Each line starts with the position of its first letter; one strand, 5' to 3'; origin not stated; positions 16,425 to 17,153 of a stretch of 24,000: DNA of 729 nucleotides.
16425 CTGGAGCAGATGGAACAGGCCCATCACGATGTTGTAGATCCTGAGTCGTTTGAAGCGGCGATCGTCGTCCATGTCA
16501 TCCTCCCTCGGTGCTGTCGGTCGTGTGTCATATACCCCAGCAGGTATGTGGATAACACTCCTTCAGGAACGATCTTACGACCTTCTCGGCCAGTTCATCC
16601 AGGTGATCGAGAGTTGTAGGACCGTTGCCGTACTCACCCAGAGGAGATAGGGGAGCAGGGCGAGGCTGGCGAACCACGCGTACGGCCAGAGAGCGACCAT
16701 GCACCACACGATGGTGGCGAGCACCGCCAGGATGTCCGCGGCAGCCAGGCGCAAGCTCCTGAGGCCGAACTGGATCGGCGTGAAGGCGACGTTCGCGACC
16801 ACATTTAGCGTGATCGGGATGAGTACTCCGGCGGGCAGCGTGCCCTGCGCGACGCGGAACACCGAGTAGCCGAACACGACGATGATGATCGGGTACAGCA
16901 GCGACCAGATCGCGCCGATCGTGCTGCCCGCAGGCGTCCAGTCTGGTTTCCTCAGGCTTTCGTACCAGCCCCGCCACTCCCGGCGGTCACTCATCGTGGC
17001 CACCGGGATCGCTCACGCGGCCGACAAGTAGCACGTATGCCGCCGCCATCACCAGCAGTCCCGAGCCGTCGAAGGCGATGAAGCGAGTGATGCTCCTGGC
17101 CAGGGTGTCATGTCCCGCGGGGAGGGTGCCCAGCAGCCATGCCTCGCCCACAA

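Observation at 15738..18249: An intact heliorhodopsin ends a same-strand cluster of a TRIC-like channel, a 4-TM protein and a TspO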

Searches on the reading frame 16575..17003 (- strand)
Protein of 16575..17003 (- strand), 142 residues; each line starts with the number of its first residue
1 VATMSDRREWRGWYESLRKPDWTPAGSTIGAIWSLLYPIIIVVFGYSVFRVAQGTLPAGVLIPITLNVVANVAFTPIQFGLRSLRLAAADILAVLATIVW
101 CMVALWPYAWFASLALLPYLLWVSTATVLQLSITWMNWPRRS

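Call 3: search_protein_families(library=pfam, proteins=[window:16575-17003:-], max_evalue=0.01)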
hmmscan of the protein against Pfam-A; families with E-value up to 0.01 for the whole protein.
window:16575-17003:- (142 aa): 1 family
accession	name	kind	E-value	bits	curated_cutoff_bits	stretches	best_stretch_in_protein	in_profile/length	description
PF03073.20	TspO_MBR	-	1.4e-26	93.5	24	1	5-136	15-145/145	TspO/MBR family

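Call 5: search_protein_families(library=ncbifam, proteins=[window:16575-17003:-], max_evalue=0.001)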
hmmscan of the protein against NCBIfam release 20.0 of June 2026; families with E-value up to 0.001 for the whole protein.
window:16575-17003:- (142 aa): 1 family
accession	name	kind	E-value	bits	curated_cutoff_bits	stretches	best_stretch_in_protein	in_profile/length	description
NF047825.1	T-richsensTspOAlph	equivalog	3.8e-19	69.4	180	1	12-138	27-149/152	tryptophan-rich sensory protein TspO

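Call 33: find_homologous_proteins(query=window:16575-16994:-)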
Query window:16575-16994:- (139 aa): 895 proteins with E <= 0.001 among 978 candidates; the best 120 are listed.
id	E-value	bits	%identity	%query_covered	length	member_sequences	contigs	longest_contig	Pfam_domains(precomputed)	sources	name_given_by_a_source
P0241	1.7e-84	299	100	100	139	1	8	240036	PF03073.21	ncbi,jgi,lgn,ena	-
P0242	1.1e-55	206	71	100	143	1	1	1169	PF03073.21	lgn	-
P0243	1.8e-55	205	75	90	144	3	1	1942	PF03073.21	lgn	-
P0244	2.0e-55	205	71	99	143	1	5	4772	PF03073.21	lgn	-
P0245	3.5e-55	204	71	96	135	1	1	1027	PF03073.21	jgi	-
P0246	3.7e-54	201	71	96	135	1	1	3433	PF03073.21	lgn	-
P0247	6.1e-53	197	74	90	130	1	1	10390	PF03073.21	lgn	-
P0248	6.6e-53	197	69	99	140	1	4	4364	PF03073.21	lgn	-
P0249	1.0e-52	196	72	91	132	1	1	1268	PF03073.21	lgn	-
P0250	1.9e-52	195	69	96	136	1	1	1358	PF03073.21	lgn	-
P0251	3.2e-52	194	71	91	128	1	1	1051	PF03073.21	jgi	jgi:tryptophan-rich sensory protein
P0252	3.6e-52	194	73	90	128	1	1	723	PF03073.21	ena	-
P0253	5.3e-52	194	71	91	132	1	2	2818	PF03073.21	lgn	-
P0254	7.3e-52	193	72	91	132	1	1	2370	PF03073.21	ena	-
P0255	7.9e-52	193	68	98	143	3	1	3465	PF03073.21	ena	-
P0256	1.0e-51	193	71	91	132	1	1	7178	PF03073.21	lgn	-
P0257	1.1e-51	193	73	90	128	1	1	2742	PF03073.21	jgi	-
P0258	1.7e-51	192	72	90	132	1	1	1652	PF03073.21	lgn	-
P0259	2.1e-51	192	70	96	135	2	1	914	PF03073.21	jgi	jgi:tryptophan-rich sensory protein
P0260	4.2e-51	191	71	91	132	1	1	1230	PF03073.21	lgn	-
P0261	8.0e-51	190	71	91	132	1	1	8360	PF03073.21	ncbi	-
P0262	9.0e-51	190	71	91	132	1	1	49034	PF03073.21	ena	-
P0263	9.1e-51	190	71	91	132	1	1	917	PF03073.21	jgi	-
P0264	1.0e-50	190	71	90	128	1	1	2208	PF03073.21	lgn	-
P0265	1.3e-50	189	71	91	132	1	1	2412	PF03073.21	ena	-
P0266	1.3e-50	189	65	100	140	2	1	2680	PF03073.21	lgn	-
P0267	1.5e-50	189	70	90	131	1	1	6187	PF03073.21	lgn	-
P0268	1.8e-50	189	70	93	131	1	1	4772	PF03073.21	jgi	jgi:benzodiazapine receptor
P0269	1.9e-50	189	71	90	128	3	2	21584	PF03073.21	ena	-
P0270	2.4e-50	188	69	95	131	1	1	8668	PF03073.21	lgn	-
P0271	2.9e-50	188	70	90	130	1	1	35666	PF03073.21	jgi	-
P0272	3.0e-50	188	70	90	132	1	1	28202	PF03073.21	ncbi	-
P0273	3.0e-50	188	70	91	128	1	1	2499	PF03073.21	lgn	-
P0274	3.2e-50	188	67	93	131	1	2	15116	PF03073.21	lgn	-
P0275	3.8e-50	188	71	90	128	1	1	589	PF03073.21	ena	-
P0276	4.1e-50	188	70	91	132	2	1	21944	PF03073.21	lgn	-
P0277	4.2e-50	188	66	96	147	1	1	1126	PF03073.21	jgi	jgi:benzodiazapine receptor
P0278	4.8e-50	187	71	90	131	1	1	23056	PF03073.21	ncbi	-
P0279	5.5e-50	187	70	91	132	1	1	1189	PF03073.21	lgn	-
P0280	5.7e-50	187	70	90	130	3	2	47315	PF03073.21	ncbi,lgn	-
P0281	6.8e-50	187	67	93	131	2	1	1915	PF03073.21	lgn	-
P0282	7.9e-50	187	69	91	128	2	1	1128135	PF03073.21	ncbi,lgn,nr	ncbi:tryptophan-rich sensory protein [Coriobacteriia bacterium Es71-Z0120]|nr:tryptophan-rich sensor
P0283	1.4e-49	186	70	90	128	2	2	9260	PF03073.21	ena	-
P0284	1.4e-49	186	69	90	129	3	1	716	PF03073.21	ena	-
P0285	1.7e-49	186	69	90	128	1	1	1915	PF03073.21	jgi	jgi:tryptophan-rich sensory protein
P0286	1.9e-49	185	70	90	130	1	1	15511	PF03073.21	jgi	-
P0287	2.0e-49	185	71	91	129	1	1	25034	PF03073.21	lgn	-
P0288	2.2e-49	185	70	91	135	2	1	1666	PF03073.21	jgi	-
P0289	2.4e-49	185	70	90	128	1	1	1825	PF03073.21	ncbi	-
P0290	2.4e-49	185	70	90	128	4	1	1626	PF03073.21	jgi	jgi:translocator protein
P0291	2.8e-49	185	69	91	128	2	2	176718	PF03073.21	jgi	-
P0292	2.9e-49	185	67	92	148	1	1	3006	PF03073.21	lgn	-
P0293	3.9e-49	184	68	91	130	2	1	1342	PF03073.21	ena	-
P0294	4.7e-49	184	67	91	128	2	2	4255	PF03073.21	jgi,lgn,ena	-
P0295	5.0e-49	184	68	91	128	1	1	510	PF03073.21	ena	-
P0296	5.9e-49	184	68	90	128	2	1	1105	PF03073.21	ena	-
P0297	7.5e-49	183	69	91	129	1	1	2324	PF03073.21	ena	-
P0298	8.3e-49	183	67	91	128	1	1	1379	PF03073.21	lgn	-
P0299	9.4e-49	183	69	91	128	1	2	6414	PF03073.21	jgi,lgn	-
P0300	1.1e-48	183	70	91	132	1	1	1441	PF03073.21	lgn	-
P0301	1.2e-48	183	68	90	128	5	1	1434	PF03073.21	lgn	-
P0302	1.3e-48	183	68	91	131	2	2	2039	PF03073.21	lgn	-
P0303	1.4e-48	183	68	93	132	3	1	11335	PF03073.21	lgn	-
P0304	1.5e-48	183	69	90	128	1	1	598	PF03073.21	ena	-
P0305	1.8e-48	182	68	90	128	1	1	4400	PF03073.21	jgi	jgi:translocator protein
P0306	1.8e-48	182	68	91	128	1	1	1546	PF03073.21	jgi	-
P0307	2.4e-48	182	67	91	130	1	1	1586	PF03073.21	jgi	-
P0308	2.9e-48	182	69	90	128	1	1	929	PF03073.21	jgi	-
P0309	2.9e-48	182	66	93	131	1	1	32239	PF03073.21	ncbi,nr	ncbi:MAG: TspO/MBR family protein [Coriobacteriia bacterium]|nr:TspO/MBR family protein [Coriobacter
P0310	3.4e-48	181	66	93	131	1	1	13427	PF03073.21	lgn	-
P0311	4.1e-48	181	68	90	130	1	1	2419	PF03073.21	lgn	-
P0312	4.3e-48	181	70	90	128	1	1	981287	PF03073.21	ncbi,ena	-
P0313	4.7e-48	181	68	91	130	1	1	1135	PF03073.21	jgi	-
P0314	4.9e-48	181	64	93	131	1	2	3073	PF03073.21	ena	-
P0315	8.2e-48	180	68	91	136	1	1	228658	PF03073.21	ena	-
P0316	9.0e-48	180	65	93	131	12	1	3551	PF03073.21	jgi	-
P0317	1.0e-47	180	70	90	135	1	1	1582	PF03073.21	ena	-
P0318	1.2e-47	180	68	90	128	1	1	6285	PF03073.21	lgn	-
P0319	1.3e-47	179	65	93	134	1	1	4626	PF03073.21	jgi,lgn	jgi:tryptophan-rich sensory protein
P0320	1.3e-47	179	67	91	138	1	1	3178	PF03073.21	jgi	jgi:translocator protein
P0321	1.5e-47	179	67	93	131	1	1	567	PF03073.21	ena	-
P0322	1.6e-47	179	67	90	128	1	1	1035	PF03073.21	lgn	-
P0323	2.4e-47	179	67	90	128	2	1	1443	PF03073.21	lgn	-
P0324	2.4e-47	179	64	93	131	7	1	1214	PF03073.21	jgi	-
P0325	2.5e-47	179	68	90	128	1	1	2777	PF03073.21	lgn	-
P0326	3.0e-47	178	64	91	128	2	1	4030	PF03073.21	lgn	-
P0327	3.6e-47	178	66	91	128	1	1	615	PF03073.21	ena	-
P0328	9.5e-47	177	67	91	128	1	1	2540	PF03073.21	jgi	jgi:benzodiazapine receptor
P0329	1.1e-46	176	68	90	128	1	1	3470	PF03073.21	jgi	-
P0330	1.3e-46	176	67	91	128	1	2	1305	PF03073.21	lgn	-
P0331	3.3e-46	175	66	91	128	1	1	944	PF03073.21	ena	-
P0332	6.5e-46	174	66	91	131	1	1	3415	PF03073.21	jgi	jgi:tryptophan-rich sensory protein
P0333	1.1e-45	173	65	90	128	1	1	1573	PF03073.21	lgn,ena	-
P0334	1.1e-45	173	66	93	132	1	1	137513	PF03073.21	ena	-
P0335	1.4e-45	173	64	93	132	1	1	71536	PF03073.21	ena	-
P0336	7.7e-45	170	64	91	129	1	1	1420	PF03073.21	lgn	-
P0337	8.5e-45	170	65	93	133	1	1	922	PF03073.21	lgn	-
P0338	2.1e-44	169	64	93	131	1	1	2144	PF03073.21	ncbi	-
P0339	2.4e-44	169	64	91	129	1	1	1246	PF03073.21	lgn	-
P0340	2.7e-44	169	63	91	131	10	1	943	PF03073.21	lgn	-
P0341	3.0e-44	169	78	78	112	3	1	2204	PF03073.21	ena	-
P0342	3.0e-44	169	65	90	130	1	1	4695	PF03073.21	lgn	-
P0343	3.6e-44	168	63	91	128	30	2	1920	PF03073.21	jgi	jgi:tryptophan-rich sensory protein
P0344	4.4e-44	168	65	90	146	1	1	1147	PF03073.21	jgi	jgi:tryptophan-rich sensory protein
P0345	5.7e-44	168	63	95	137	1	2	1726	PF03073.21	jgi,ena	-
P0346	6.6e-44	167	62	94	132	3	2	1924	PF03073.21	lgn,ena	-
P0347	6.6e-44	167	63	91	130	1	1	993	PF03073.21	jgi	jgi:tryptophan-rich sensory protein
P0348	1.5e-43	166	59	97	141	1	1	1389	PF03073.21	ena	-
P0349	1.6e-43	166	62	91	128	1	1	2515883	PF03073.21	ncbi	-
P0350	1.8e-43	166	63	91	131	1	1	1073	PF03073.21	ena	-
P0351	1.8e-43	166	61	93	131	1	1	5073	PF03073.21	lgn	-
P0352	2.4e-43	166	65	90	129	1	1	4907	PF03073.21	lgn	-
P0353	4.4e-43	165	65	90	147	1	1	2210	PF03073.21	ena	-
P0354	4.6e-43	165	61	93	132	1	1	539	PF03073.21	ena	-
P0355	5.3e-43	165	62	91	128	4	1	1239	PF03073.21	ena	-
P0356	6.0e-43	164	57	95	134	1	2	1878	PF03073.21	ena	-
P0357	8.3e-43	164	62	90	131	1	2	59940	PF03073.21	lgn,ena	-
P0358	8.8e-43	164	62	93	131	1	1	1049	PF03073.21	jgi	jgi:tryptophan-rich sensory protein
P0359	1.0e-42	164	61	93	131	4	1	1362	PF03073.21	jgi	jgi:translocator protein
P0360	1.1e-42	163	60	93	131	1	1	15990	PF03073.21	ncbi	-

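Call 35: find_encoding_contigs(protein=P0282, flank=6000, max_places=2)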
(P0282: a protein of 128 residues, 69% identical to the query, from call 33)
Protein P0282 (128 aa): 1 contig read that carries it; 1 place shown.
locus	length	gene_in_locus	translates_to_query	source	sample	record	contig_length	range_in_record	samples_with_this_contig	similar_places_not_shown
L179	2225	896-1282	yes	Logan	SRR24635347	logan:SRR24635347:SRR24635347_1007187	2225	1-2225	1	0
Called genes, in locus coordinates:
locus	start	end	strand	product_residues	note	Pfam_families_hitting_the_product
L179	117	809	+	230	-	PF02525:Flavodoxin_2, PF03358:FMN_red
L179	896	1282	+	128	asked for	PF03073:TspO_MBR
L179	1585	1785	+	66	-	PF09998:DUF2239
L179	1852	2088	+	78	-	-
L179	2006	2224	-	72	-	?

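Call 36: find_encoding_contigs(protein=P0312, flank=6000, max_places=2)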
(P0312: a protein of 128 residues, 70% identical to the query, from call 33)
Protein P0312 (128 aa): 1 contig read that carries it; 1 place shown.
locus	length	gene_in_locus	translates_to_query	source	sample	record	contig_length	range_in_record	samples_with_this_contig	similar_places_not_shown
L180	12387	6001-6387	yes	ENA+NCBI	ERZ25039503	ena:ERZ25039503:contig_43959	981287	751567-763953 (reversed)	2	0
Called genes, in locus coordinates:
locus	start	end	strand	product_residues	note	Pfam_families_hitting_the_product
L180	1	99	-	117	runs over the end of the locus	-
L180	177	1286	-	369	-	PF03193:RsgA_GTPase, PF00005:ABC_tran (weak), PF01926:MMR_HSR1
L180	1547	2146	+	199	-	-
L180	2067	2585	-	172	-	PF11969:DcpS_C, PF01230:HIT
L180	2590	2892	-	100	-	PF07876:Dabb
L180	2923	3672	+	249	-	PF00753:Lactamase_B, PF23023:Anti-Pycsar_Apyc1 (weak), PF12706:Lactamase_B_2 (weak)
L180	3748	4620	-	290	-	PF00248:Aldo_ket_red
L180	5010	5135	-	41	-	-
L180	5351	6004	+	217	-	PF07690:MFS_1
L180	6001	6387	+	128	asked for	PF03073:TspO_MBR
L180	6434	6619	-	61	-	-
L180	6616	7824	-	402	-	PF03062:MBOAT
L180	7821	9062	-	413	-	-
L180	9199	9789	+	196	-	-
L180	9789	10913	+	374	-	PF03734:YkuD (weak)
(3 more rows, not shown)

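Call 37: find_encoding_contigs(protein=P0262, flank=6000, max_places=2)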
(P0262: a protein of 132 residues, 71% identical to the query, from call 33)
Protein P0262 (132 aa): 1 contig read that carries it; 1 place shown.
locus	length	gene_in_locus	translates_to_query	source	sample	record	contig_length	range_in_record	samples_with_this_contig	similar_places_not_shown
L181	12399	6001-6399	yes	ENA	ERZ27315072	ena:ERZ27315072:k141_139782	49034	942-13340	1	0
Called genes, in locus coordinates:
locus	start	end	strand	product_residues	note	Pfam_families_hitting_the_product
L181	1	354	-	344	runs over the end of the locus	PF13495:Phage_int_SAM_4, PF00589:Phage_integrase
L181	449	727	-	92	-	PF13145:Rotamase_2 (weak), PF13616:Rotamase_3, PF00639:Rotamase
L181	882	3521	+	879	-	PF01326:PPDK_N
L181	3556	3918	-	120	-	-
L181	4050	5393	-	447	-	PF00206:Lyase_1, PF10397:ADSL_C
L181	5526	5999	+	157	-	PF06445:GyrI-like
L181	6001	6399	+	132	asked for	PF03073:TspO_MBR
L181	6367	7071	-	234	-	-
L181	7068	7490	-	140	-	-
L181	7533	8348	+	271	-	PF01564:Spermine_synth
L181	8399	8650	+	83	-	PF13376:OmdA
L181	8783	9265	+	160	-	PF06146:PsiE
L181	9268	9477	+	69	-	-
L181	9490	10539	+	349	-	PF00672:HAMP (weak)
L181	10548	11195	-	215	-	PF01810:LysE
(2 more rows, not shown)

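Call 61: search_solved_structures(query=window:16575-16994:-, max_evalue=0.01, show_alignments=1)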
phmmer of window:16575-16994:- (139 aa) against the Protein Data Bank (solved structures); distinct sequences matched with E-value up to 0.01: 8.
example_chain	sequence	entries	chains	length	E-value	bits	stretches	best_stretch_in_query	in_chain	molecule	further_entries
4ryi_A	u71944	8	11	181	8.6e-14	55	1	8-130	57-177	Integral membrane protein | Tryptophan-rich protein TspO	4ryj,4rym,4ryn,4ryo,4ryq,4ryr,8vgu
2mgy_A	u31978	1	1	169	9.5e-10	41.9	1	5-132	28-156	Translocator protein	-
2n02_A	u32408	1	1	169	3.2e-09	40.2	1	5-132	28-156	Translocator protein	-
4uc3_A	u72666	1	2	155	2.9e-08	37.1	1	10-137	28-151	TRANSLOCATOR PROTEIN TSPO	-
8e7x_A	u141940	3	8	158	5.4e-08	36.2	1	10-137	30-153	Tryptophan-rich sensory protein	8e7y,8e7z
4uc2_A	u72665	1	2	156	1e-07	35.3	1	10-137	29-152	TRANSLOCATOR PROTEIN TSPO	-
4uc1_A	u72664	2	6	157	1e-07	35.3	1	10-137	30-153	Translocator protein TspO | Tryptophan-rich sensory protein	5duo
8e7w_A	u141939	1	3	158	1e-07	35.3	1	10-137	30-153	Tryptophan-rich sensory protein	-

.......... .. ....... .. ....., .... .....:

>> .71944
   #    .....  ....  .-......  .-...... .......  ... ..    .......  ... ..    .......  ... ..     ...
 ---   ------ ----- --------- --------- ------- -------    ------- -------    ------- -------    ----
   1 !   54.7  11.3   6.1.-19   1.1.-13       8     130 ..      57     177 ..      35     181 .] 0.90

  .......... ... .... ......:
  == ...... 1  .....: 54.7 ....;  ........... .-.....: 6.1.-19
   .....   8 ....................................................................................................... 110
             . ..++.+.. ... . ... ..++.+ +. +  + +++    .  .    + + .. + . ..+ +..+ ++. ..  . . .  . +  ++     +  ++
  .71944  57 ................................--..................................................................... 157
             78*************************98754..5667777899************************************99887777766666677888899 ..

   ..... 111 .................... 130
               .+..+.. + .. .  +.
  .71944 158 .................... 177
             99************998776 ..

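Call 81: predict_structure(alignment_id=A5)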
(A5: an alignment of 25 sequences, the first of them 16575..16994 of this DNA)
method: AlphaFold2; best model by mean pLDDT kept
length: 139 residues; sequences in the alignment: 25
mean_pLDDT: 89.6   pTM: 0.81
mean pLDDT of the five models: 89.6, 89.0, 89.0, 84.9, 84.4
residues with pLDDT >= 90: 94; 70-90: 32; 50-70: 11; < 50: 2
segments of 3 or more residues with pLDDT < 50: none
pLDDT, mean of each block of 10 residues (from residue 1): 65 86 90 97 98 97 92 70 92 98 97 98 95 78
secondary structure, 60 per line:
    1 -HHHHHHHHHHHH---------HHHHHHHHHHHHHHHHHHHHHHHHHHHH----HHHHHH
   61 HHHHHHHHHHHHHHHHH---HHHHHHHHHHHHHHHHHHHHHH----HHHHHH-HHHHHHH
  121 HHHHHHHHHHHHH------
elements in order: H2-13 H23-50 H55-77 H81-102 H107-112 H114-133

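Call 83: fold_search(model_id=the predicted structure, library=pdb)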
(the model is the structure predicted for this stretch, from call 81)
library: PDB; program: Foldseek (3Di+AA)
matches with E <= 10: 208; with E <= 0.001: 11
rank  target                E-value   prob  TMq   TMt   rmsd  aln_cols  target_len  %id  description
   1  4rym                  1.8e-06  1.00  0.80  0.73   2.3       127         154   34  Crystal structure of BcTSPO Iodo Type1 monomer (released 2015-01-28)
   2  4ryi_A                2.8e-06  1.00  0.81  0.75   3.5       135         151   32  Crystal structure of BcTSPO/PK11195 complex (released 2015-01-28)
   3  8e7x_B                1.1e-05  1.00  0.80  0.71   3.6       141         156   26  RsTSPO A138F with one Heme bound (released 2023-03-29)
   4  8e7z_A                1.3e-05  1.00  0.80  0.72   2.8       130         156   27  RsTSPO mutant -A138F (released 2023-03-29)
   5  8e7z_B                1.5e-05  1.00  0.81  0.73   3.6       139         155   25  RsTSPO mutant -A138F (released 2023-03-29)
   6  4uc1_A                2.1e-05  1.00  0.79  0.71   2.8       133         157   26  High resolution crystal structure of translocator protein 18kDa (TSPO) from Rhodobacter sphaeroides (A139T Mutant) in  (released 2015-02-04)
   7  8e7x_A                2.1e-05  1.00  0.79  0.70   2.8       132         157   27  RsTSPO A138F with one Heme bound (released 2023-03-29)
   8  4uc1_B                2.2e-05  1.00  0.80  0.71   3.6       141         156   25  High resolution crystal structure of translocator protein 18kDa (TSPO) from Rhodobacter sphaeroides (A139T Mutant) in  (released 2015-02-04)
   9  4uc2_B                2.9e-05  1.00  0.80  0.72   2.3       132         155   26  Crystal structure of translocator protein 18kDa (TSPO) from rhodobacter sphaeroides (A139T mutant) in P212121 space gr (released 2015-02-04)
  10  4uc1_C                1.2e-04  1.00  0.75  0.70   2.4       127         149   26  High resolution crystal structure of translocator protein 18kDa (TSPO) from Rhodobacter sphaeroides (A139T Mutant) in  (released 2015-02-04)
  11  8e7x_C                1.7e-04  1.00  0.73  0.69   6.4       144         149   22  RsTSPO A138F with one Heme bound (released 2023-03-29)
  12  2mgy_MODEL_1_A        1.1e-03  1.00  0.60  0.52   5.0       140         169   28  Solution structure of the mitochondrial translocator protein (TSPO) in complex with its high-affinity ligand P (released 2014-04-02)
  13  4uc3_B                3.2e-03  1.00  0.64  0.68   6.8       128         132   23  Translocator protein 18 kDa (TSPO) from Rhodobacter sphaeroides wild type (released 2015-02-04)
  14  4uc3_A                3.4e-03  1.00  0.68  0.66   6.7       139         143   24  Translocator protein 18 kDa (TSPO) from Rhodobacter sphaeroides wild type (released 2015-02-04)
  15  2yjk_C                9.9e-01  0.28  0.34  0.30  16.3       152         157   14  Structure of Dps from MICROBACTERIUM ARBORESCENS in the high iron form (released 2011-06-01)
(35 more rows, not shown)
